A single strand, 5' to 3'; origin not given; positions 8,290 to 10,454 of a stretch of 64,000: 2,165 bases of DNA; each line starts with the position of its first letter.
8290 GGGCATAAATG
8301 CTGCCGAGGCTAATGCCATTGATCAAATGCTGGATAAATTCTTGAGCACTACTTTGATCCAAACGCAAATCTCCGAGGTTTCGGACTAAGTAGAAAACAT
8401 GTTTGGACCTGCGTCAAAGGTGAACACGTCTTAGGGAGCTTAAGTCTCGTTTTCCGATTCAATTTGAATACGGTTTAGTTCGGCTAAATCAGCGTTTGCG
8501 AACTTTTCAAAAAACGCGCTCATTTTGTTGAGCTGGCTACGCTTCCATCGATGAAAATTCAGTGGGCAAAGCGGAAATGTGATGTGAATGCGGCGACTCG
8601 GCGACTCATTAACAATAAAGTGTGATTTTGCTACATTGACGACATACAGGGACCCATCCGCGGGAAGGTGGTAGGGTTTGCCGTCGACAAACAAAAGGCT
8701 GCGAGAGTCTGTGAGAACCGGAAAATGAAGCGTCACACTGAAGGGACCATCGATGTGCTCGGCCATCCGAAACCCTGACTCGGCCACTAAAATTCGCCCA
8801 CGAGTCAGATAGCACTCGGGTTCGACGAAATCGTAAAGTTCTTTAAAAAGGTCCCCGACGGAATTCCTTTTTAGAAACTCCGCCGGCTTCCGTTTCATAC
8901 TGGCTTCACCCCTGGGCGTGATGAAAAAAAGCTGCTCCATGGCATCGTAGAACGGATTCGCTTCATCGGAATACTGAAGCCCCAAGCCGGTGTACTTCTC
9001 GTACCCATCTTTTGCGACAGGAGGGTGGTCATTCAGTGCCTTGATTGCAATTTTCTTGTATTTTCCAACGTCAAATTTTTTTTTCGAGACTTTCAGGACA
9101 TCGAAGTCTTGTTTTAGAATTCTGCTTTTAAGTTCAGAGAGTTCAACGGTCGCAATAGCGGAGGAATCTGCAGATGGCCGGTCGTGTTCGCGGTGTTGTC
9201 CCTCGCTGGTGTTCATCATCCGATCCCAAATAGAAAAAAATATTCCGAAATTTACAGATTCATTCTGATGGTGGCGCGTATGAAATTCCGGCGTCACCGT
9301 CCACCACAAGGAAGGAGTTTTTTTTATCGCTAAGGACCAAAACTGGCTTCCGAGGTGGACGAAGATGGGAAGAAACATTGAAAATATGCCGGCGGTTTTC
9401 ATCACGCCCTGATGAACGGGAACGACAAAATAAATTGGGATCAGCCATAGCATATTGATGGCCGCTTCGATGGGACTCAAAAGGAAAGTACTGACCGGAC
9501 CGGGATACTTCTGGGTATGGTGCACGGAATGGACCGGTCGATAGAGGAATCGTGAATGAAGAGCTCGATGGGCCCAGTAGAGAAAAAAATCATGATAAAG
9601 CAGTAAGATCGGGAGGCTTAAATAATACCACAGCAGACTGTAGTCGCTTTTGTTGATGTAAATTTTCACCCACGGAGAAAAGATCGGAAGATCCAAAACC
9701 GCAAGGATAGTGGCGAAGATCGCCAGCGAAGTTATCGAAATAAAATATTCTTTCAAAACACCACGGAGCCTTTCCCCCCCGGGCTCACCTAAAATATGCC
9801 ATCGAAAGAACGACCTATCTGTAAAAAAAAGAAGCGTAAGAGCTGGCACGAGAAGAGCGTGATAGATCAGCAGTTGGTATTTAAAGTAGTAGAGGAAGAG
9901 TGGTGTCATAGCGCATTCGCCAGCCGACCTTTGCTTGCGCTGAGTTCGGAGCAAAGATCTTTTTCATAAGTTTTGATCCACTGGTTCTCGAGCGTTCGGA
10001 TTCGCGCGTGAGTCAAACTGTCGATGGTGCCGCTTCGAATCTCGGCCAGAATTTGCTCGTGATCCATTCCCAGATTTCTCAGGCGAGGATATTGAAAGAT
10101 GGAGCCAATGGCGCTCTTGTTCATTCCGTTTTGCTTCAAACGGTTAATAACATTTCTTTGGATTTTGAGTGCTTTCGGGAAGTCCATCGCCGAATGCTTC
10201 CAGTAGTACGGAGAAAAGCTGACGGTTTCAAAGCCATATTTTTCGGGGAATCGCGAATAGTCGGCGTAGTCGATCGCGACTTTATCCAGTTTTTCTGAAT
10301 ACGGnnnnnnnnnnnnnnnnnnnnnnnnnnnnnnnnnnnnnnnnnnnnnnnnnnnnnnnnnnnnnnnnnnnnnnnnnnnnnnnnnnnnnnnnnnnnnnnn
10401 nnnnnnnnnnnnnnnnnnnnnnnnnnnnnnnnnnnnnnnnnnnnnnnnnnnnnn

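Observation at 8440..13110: Translationally coupled four-gene lipid-tailoring operon: two divergent desaturases, a B12-type radical SAM enzyme and a double-hydroxylase fusion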

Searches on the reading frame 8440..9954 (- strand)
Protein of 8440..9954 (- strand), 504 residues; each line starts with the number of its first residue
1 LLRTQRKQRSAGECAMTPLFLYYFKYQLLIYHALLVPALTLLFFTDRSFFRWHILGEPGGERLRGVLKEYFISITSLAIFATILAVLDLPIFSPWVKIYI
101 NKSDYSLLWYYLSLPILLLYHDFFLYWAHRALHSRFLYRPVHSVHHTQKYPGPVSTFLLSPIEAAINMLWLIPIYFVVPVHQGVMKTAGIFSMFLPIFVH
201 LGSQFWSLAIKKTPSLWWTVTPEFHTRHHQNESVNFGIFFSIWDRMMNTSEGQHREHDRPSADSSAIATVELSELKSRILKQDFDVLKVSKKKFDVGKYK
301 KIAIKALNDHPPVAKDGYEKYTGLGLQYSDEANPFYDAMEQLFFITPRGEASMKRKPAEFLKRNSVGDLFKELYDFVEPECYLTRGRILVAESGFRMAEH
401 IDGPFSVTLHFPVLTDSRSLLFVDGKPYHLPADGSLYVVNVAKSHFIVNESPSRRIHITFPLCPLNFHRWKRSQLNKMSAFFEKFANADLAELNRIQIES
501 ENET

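Call 3: search_protein_families(library=pfam, proteins=[window:8440-9954:-], max_evalue=0.1)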
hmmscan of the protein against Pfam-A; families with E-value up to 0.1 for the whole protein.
window:8440-9954:- (504 aa): 1 family
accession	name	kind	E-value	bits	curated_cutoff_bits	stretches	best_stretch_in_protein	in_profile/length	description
PF04116.19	FA_hydroxylase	-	8.6e-26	91.4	31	1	116-249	3-132/132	Fatty acid hydroxylase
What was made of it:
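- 9145..9909 (-): N-terminal half of the fusion protein (residues 1-255): membrane-embedded FA_hydroxylase-type di-iron domain with His boxes HRALH, HSVHH and HTRHH and about 4 hydrophobic segments. Pfam FA_hydroxylase 91.4 bits against 31, over residues 116-249 (call 3).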

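Call 4: search_protein_families(library=ncbifam, proteins=[window:8440-9954:-], max_evalue=0.1)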
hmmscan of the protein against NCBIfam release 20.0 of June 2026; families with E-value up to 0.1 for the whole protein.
window:8440-9954:- (504 aa): 1 family
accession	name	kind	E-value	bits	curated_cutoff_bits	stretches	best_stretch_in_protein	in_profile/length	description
NF052566.1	OrLpdHdlsOlsERhiz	equivalog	0.00045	19.6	475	1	116-255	121-259/293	ornithine lipid hydroxylase OlsE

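Call 15: find_homologous_proteins(query=window:8440-9909:-, max_evalue=0.00001)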
Query window:8440-9909:- (489 aa): 6 proteins with E <= 0.00001 among 6684 candidates.
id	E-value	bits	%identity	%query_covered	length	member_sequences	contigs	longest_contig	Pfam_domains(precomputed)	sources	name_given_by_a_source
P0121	0.0e+0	1130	100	100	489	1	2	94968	PF04116.20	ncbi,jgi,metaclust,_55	metaclust:\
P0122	3.2e-12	64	33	29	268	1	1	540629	PF04116.20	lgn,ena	-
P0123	9.3e-12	62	32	28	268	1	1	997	PF04116.20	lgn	-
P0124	1.7e-8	52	33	28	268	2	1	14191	PF04116.20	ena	-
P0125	9.9e-8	49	30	32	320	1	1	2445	PF04116.20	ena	-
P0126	8.5e-6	43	28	38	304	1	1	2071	PF04116.20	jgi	jgi:sterol desaturase/sphingolipid hydroxylase (fatty acid hydroxylase superfamily)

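Call 16: find_encoding_contigs(protein=P0121, flank=10000, max_places=3)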
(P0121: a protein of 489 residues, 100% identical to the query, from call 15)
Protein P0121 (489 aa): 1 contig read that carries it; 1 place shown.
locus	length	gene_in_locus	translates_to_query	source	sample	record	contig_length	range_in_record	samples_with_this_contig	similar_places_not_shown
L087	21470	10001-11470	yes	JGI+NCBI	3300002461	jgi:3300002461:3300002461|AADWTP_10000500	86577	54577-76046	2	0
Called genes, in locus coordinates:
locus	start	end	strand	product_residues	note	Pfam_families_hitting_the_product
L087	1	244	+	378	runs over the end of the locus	-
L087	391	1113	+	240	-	-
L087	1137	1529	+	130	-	PF03884:YacG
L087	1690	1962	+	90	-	PF00216:Bac_DNA_binding, PF18291:HU-HIG (weak)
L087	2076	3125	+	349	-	PF00365:PFK, PF01513:NAD_kinase (weak)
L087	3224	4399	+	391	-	PF13433:Peripla_BP_5, PF13458:Peripla_BP_6, PF01094:ANF_receptor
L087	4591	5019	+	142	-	-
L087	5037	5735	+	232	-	-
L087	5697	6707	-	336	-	-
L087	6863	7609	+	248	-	PF00487:FA_desaturase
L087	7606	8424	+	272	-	PF00487:FA_desaturase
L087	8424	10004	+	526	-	PF04055:Radical_SAM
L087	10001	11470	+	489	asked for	PF04116:FA_hydroxylase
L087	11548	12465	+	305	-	PF02653:BPD_transp_2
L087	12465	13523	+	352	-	PF02653:BPD_transp_2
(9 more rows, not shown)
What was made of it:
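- Checked: Independent JGI gene calls on the source contig give the same four products of 248, 272, 526 and 489 aa (call 16).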

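Call 81: find_encoding_contigs(protein=P0122, flank=8000, max_places=1)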
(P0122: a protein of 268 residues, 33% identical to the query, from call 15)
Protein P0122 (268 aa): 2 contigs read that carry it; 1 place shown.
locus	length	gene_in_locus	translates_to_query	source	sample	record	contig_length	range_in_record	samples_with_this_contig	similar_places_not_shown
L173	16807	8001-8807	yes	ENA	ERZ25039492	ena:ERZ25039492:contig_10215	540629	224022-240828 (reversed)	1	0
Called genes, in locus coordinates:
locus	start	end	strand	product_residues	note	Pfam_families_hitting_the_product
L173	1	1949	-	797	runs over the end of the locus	PF14827:dCache_3, PF00672:HAMP, PF00990:GGDEF, PF00563:EAL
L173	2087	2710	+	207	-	PF13620:CarboxypepD_reg (faint)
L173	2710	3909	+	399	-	-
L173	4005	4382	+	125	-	PF13473:Cupredoxin_1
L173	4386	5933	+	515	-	PF03239:FTR1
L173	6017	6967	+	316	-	-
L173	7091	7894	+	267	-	PF00034:Cytochrom_C (weak), PF13442:Cytochrome_CBB3, PF16694:Cytochrome_P460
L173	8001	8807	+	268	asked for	PF04116:FA_hydroxylase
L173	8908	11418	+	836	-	PF07715:Plug, PF00593:TonB_dep_Rec_b-barrel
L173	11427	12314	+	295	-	PF02574:S-methyl_trans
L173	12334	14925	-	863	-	PF00672:HAMP, PF00990:GGDEF, PF00563:EAL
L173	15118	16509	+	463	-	PF00324:AA_permease, PF13520:AA_permease_2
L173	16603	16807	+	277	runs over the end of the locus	PF13442:Cytochrome_CBB3 (weak), PF00034:Cytochrom_C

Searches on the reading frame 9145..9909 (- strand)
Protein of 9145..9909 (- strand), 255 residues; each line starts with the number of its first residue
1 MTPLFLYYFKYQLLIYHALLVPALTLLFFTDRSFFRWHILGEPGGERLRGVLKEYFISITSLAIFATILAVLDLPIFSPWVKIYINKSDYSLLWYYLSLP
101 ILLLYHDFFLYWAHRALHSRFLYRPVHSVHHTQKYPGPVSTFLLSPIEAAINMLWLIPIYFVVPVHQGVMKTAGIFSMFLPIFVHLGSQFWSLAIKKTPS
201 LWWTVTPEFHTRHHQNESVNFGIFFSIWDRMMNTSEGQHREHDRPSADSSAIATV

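Call 75: search_solved_structures(query=window:9145-9909:-, max_evalue=1)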
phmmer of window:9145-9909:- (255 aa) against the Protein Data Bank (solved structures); distinct sequences matched with E-value up to 1: 0.
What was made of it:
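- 9145..9909 (-): No PDB sequence hit (call 75).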

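Call 78: search_protein_families(library=ncbifam, proteins=[window:9145-9909:-], max_evalue=0.01)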
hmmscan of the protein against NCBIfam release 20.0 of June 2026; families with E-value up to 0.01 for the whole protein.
window:9145-9909:- (255 aa): 1 family
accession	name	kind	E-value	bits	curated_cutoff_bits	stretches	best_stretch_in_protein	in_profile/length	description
NF052566.1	OrLpdHdlsOlsERhiz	equivalog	5.8e-05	22.6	475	1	101-237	121-256/293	ornithine lipid hydroxylase OlsE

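Call 84: search_protein_families(library=phrogs, proteins=[window:9145-9909:-], max_evalue=0.001)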
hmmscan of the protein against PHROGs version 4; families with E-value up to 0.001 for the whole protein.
window:9145-9909:- (255 aa): 0 families

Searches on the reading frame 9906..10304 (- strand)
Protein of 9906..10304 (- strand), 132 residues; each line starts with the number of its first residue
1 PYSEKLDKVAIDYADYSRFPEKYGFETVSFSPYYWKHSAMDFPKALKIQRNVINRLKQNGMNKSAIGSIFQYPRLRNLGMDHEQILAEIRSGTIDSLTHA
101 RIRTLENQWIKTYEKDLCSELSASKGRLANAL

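Call 20: search_protein_families(library=pfam, proteins=[window:9906-10304:-], max_evalue=10)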
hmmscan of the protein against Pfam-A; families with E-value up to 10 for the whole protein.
window:9906-10304:- (132 aa): 3 families
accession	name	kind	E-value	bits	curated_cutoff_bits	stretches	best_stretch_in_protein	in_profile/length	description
PF19326.5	AMP_deaminase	-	2.5e-05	23.3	27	1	33-123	81-171/630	AMP deaminase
PF10759.14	BPA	-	0.012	15.6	29.5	1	78-128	28-78/161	Bacterial proteasome activator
PF06304.16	DUF1048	-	0.15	13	29.6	1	18-61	19-62/102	Protein of unknown function (DUF1048)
